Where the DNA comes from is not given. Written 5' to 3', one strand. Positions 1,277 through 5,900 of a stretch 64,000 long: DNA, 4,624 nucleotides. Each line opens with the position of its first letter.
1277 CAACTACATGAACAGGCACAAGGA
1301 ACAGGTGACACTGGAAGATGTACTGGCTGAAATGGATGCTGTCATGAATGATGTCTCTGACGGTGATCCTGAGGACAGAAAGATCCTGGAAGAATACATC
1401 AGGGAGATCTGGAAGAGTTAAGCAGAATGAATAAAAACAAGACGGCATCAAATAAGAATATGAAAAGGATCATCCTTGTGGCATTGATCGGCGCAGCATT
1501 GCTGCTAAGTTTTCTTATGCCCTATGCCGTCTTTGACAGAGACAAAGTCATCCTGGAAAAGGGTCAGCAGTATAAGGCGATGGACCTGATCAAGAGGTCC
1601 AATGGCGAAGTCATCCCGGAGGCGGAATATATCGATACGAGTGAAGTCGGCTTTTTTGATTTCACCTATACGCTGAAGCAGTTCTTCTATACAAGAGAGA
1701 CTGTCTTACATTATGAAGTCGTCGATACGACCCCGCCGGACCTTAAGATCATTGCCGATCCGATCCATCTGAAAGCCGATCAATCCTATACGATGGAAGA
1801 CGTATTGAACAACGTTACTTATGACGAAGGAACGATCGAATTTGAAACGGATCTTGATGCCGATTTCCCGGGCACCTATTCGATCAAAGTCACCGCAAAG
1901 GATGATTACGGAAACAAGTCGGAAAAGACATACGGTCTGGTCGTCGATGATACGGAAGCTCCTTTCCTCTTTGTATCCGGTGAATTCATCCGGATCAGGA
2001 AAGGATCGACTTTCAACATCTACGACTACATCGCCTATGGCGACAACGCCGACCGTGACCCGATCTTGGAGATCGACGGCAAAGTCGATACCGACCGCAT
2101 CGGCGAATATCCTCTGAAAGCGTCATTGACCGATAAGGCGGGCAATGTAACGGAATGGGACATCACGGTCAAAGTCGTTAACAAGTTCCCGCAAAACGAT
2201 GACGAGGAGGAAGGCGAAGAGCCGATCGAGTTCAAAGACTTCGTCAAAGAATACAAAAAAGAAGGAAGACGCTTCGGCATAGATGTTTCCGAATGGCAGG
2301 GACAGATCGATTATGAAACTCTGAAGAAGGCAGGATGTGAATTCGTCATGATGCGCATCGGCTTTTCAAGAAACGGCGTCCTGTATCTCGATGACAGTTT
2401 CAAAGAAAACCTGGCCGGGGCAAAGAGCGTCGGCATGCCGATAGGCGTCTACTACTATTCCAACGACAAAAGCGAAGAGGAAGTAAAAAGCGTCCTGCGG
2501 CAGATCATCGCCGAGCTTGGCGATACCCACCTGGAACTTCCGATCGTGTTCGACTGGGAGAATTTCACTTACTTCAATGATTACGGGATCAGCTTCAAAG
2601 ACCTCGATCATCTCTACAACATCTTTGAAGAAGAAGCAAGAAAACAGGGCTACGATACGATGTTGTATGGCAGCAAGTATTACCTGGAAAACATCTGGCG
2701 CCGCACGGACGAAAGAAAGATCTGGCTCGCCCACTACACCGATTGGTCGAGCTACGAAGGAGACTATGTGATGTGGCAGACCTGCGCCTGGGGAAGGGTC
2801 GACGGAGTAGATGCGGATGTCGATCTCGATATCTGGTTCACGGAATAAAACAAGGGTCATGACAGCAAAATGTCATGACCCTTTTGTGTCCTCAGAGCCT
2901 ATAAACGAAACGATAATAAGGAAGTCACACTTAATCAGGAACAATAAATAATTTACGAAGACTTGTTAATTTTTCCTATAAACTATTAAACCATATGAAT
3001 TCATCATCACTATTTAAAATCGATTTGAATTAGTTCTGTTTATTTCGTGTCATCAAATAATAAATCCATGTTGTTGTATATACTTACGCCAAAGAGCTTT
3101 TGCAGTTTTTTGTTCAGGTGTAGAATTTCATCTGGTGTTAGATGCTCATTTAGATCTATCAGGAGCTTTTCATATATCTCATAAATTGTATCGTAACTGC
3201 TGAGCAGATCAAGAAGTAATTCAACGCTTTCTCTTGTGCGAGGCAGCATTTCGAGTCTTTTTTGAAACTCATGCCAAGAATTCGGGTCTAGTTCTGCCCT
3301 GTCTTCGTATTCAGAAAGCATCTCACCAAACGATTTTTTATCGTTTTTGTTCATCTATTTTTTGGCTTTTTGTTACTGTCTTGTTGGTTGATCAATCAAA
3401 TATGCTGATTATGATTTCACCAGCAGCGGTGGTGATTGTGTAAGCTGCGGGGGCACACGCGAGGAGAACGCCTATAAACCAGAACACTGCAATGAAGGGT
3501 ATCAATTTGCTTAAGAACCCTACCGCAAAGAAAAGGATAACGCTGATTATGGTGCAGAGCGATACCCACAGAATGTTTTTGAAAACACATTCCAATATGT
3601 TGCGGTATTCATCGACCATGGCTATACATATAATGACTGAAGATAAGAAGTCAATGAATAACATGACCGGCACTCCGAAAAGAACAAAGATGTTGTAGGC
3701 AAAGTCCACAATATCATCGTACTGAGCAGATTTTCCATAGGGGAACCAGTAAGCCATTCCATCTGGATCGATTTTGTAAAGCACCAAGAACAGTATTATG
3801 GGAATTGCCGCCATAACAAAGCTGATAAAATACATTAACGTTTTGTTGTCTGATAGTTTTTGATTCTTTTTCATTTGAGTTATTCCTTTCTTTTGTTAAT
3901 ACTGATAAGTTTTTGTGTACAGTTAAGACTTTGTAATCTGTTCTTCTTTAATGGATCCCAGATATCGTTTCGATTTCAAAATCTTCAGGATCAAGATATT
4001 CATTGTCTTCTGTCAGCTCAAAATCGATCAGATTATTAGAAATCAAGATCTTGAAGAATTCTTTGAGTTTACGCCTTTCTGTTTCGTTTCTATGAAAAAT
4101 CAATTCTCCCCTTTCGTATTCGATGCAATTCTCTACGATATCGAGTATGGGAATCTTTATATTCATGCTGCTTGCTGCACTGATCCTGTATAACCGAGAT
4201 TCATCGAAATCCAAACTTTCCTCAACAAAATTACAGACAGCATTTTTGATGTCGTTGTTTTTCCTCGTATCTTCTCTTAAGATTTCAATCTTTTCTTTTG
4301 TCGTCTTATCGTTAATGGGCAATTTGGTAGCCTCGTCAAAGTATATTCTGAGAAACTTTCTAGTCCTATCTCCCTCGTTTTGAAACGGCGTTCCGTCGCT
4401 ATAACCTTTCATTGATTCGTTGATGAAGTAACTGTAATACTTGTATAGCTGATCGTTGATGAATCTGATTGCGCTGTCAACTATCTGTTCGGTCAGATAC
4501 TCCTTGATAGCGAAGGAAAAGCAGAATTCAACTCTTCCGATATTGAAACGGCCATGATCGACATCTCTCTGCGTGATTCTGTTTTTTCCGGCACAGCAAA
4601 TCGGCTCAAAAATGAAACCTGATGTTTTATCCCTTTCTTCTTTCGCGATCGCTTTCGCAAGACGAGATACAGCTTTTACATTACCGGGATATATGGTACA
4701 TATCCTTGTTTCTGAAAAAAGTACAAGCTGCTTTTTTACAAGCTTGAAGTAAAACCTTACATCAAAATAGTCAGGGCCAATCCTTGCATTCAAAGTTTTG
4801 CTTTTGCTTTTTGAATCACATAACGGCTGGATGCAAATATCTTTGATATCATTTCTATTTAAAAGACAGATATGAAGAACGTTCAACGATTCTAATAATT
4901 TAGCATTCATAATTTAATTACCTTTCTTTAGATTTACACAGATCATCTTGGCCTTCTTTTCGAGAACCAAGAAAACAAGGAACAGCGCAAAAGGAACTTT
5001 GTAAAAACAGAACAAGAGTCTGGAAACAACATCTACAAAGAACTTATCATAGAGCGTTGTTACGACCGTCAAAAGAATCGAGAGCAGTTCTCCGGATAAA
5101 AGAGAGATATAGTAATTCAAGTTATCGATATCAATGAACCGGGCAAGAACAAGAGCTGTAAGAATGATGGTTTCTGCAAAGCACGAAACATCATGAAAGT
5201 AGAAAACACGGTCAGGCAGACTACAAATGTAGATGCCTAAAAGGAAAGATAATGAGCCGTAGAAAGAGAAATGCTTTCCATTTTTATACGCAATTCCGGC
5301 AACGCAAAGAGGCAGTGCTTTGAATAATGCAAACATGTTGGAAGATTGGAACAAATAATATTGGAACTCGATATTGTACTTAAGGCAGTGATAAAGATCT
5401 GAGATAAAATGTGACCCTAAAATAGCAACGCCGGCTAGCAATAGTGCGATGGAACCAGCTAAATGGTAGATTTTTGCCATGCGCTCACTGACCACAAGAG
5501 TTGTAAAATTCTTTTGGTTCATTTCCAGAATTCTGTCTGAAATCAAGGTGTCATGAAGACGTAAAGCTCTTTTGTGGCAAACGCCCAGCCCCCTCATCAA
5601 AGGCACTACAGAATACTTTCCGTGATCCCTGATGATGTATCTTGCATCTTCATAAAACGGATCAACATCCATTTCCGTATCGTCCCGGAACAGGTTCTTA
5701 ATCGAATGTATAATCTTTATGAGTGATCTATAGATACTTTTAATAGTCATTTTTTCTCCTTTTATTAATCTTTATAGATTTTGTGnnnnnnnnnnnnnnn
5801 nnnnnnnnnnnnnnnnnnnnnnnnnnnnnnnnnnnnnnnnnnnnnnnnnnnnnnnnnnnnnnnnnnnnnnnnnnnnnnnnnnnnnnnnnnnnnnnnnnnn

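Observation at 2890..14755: AT-rich ~12 kb island: a STAND regulator divergent from an 8-gene operon of secreted wall-hydrolase-like and unrecognisable proteins (candidate undescribed system)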

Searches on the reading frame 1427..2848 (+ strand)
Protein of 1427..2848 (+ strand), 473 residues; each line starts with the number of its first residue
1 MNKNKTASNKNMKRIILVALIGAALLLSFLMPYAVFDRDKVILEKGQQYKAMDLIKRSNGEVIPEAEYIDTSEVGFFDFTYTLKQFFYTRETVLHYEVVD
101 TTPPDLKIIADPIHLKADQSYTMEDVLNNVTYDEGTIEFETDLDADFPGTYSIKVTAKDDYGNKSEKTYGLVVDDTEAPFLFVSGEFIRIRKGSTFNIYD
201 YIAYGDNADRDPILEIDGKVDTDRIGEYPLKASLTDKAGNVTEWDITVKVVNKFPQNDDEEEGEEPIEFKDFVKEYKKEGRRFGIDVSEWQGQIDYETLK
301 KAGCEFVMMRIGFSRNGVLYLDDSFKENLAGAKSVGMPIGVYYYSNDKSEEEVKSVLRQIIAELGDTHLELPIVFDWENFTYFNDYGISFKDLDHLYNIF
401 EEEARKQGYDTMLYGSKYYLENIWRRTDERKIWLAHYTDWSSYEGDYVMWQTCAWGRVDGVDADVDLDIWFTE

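Call 60: search_protein_families(library=pfam, proteins=[window:1427-2848:+], max_evalue=5)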
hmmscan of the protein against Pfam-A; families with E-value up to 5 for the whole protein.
window:1427-2848:+ (473 aa): 13 families
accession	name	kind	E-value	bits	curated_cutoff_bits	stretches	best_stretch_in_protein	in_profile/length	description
PF01183.26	Glyco_hydro_25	-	2.4e-21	77.3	27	1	285-460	1-179/180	Glycosyl hydrolases family 25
PF16403.11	Bact_surface_Ig-like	-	1.7e-13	50.9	27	2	187-250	8-71/71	Bacterial surface protein, Ig-like domain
PF19077.6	Big_13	-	2.4e-05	25.2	27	2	133-174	60-101/102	Bacterial Ig-like domain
PF18981.6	InlK_D3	-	5e-05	23.7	25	1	136-168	37-69/75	Internalin K domain (D3/D4)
PF00028.23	Cadherin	-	0.0052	17.6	28.8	1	130-170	46-86/93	Cadherin domain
PF05345.18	He_PIG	-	0.013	16.3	24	1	148-173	70-95/96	Putative Ig domain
PF07495.19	Y_Y_Y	-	0.016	15.6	26.6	1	148-168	37-57/65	Y_Y_Y domain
PF08428.16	Rib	-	0.018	16.1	27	1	188-250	12-74/76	Rib domain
PF13750.12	Big_3_3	-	0.025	14.7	27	1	142-196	8-62/157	Bacterial Ig-like domain (group 3)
PF15418.12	DUF4625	-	0.062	14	27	1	226-250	106-130/131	Domain of unknown function (DUF4625)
PF00801.26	PKD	-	0.15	12.5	23.5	1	148-167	56-75/80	PKD domain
PF12245.14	Big_3_2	-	0.22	12.2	23.3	1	226-245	95-115/122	Bacterial Ig-like domain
PF17963.7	Big_9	-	0.33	12.3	23.6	1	129-168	47-85/89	Bacterial Ig domain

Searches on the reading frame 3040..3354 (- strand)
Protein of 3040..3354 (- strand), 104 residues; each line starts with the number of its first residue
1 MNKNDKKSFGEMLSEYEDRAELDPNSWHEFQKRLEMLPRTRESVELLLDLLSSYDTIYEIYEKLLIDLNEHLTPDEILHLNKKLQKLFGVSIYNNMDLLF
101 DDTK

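Call 5: search_protein_families(library=pfam, proteins=[window:3040-3354:-], max_evalue=0.1)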
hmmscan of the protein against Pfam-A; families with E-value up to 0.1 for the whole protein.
window:3040-3354:- (104 aa): 0 families

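Call 6: search_protein_families(library=padloc, proteins=[window:3040-3354:-], max_evalue=0.1)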
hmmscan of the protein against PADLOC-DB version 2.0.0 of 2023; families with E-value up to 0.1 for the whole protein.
window:3040-3354:- (104 aa): 1 family
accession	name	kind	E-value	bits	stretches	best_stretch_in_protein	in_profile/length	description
PDLC03783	Drt8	-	0.0053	14.1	1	6-91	304-385/493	DRT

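Call 7: search_protein_families(library=ncbifam, proteins=[window:3040-3354:-], max_evalue=0.1)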
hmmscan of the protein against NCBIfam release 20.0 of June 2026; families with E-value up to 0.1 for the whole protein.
window:3040-3354:- (104 aa): 0 families

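Call 8: search_protein_families(library=phrogs, proteins=[window:3040-3354:-], max_evalue=0.1)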
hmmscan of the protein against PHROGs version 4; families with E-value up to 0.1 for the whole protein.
window:3040-3354:- (104 aa): 0 families

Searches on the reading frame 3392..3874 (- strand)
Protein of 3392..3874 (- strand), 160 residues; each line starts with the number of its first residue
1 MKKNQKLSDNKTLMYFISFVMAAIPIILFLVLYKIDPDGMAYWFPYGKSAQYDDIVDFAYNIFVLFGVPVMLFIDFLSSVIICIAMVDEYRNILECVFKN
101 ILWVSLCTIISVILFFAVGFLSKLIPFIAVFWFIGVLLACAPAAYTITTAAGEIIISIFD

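Call 5: search_protein_families(library=pfam, proteins=[window:3392-3874:-], max_evalue=0.1)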
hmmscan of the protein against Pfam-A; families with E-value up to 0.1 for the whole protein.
window:3392-3874:- (160 aa): 0 families

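Call 6: search_protein_families(library=padloc, proteins=[window:3392-3874:-], max_evalue=0.1)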
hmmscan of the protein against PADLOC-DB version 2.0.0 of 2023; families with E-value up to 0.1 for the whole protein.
window:3392-3874:- (160 aa): 0 families

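Call 7: search_protein_families(library=ncbifam, proteins=[window:3392-3874:-], max_evalue=0.1)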
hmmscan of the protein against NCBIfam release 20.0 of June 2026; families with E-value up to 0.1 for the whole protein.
window:3392-3874:- (160 aa): 1 family
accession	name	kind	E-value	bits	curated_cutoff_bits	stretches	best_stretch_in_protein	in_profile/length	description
NF033216.1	lipo_YgdI_YgdR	subfamily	0.084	12.8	42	0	123-157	2-35/71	YgdI/YgdR family lipoprotein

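Call 8: search_protein_families(library=phrogs, proteins=[window:3392-3874:-], max_evalue=0.1)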
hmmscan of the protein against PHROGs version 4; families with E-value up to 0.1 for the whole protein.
window:3392-3874:- (160 aa): 0 families

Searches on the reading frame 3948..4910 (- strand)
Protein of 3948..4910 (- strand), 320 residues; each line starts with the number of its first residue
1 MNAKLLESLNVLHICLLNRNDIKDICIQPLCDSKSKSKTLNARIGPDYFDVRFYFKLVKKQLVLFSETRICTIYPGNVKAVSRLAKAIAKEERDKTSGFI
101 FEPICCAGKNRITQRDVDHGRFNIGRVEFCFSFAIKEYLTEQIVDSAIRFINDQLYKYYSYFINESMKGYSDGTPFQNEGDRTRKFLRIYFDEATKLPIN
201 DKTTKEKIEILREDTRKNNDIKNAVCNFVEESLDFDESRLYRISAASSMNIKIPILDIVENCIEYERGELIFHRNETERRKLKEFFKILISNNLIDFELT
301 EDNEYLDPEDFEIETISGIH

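Call 5: search_protein_families(library=pfam, proteins=[window:3948-4910:-], max_evalue=0.1)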
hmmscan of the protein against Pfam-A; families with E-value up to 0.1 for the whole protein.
window:3948-4910:- (320 aa): 0 families

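Call 6: search_protein_families(library=padloc, proteins=[window:3948-4910:-], max_evalue=0.1)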
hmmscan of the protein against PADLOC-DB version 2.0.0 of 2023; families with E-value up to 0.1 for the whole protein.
window:3948-4910:- (320 aa): 0 families

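Call 7: search_protein_families(library=ncbifam, proteins=[window:3948-4910:-], max_evalue=0.1)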
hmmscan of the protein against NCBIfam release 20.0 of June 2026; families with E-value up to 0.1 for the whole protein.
window:3948-4910:- (320 aa): 0 families

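Call 8: search_protein_families(library=phrogs, proteins=[window:3948-4910:-], max_evalue=0.1)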
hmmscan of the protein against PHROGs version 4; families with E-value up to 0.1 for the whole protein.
window:3948-4910:- (320 aa): 0 families

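Call 64: search_solved_structures(query=A5, max_evalue=10)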
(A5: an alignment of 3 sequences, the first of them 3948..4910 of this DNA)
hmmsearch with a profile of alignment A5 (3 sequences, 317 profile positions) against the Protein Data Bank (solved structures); distinct sequences matched with E-value up to 10: 3.
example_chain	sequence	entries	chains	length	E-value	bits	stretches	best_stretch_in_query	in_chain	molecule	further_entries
1xmk_A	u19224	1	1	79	0.32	13.7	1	214-264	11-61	Double-stranded RNA-specific adenosine deaminase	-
6y0f_A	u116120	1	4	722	1.1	11.9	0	110-169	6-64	Prolyl endopeptidase FAP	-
9dvq_A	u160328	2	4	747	1.1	11.9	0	110-169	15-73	Antiplasmin-cleaving enzyme FAP, soluble form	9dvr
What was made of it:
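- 3948..4910 (-): 320-aa orphan cytoplasmic protein with an acidic C-terminus. No family or PDB-sequence hit (calls 5-8, 64).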

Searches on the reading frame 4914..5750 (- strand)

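Call 5: search_protein_families(library=pfam, proteins=[window:4914-5750:-], max_evalue=0.1)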
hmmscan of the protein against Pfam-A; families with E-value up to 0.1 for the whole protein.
window:4914-5750:- (278 aa): 1 family
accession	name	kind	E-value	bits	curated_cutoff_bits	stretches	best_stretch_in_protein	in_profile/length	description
PF09397.16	FtsK_gamma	-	0.00022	21.3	30.6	1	29-79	3-53/63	Ftsk gamma domain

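Call 6: search_protein_families(library=padloc, proteins=[window:4914-5750:-], max_evalue=0.1)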
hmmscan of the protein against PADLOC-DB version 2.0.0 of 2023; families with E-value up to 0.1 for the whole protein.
window:4914-5750:- (278 aa): 0 families

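Call 7: search_protein_families(library=ncbifam, proteins=[window:4914-5750:-], max_evalue=0.1)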
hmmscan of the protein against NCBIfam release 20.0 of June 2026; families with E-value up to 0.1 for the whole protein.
window:4914-5750:- (278 aa): 1 family
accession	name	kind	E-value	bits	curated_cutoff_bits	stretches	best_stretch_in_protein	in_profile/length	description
NF047941.1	TatB_Rickett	equivalog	0.056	13.6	75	0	2-45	31-76/84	Sec-independent protein translocase subunit TatB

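Call 8: search_protein_families(library=phrogs, proteins=[window:4914-5750:-], max_evalue=0.1)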
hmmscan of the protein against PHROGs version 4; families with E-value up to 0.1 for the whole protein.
window:4914-5750:- (278 aa): 1 family
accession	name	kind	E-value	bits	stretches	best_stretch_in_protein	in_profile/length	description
phrog_13700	-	moron, auxiliary metabolic gene and host takeover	0.015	15.6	1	25-70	60-105/284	FtsK/SpoIIIE-like protein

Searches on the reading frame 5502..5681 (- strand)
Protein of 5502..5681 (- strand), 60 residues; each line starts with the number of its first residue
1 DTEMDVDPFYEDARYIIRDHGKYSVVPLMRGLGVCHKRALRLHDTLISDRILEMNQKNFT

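Call 60: search_protein_families(library=pfam, proteins=[window:5502-5681:-], max_evalue=5)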
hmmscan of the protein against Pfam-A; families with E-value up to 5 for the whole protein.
seq(60 aa): 1 family
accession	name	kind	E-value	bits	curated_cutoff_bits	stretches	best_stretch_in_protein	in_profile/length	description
PF09397.16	FtsK_gamma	-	9.5e-06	25.7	30.6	1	6-56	3-53/63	Ftsk gamma domain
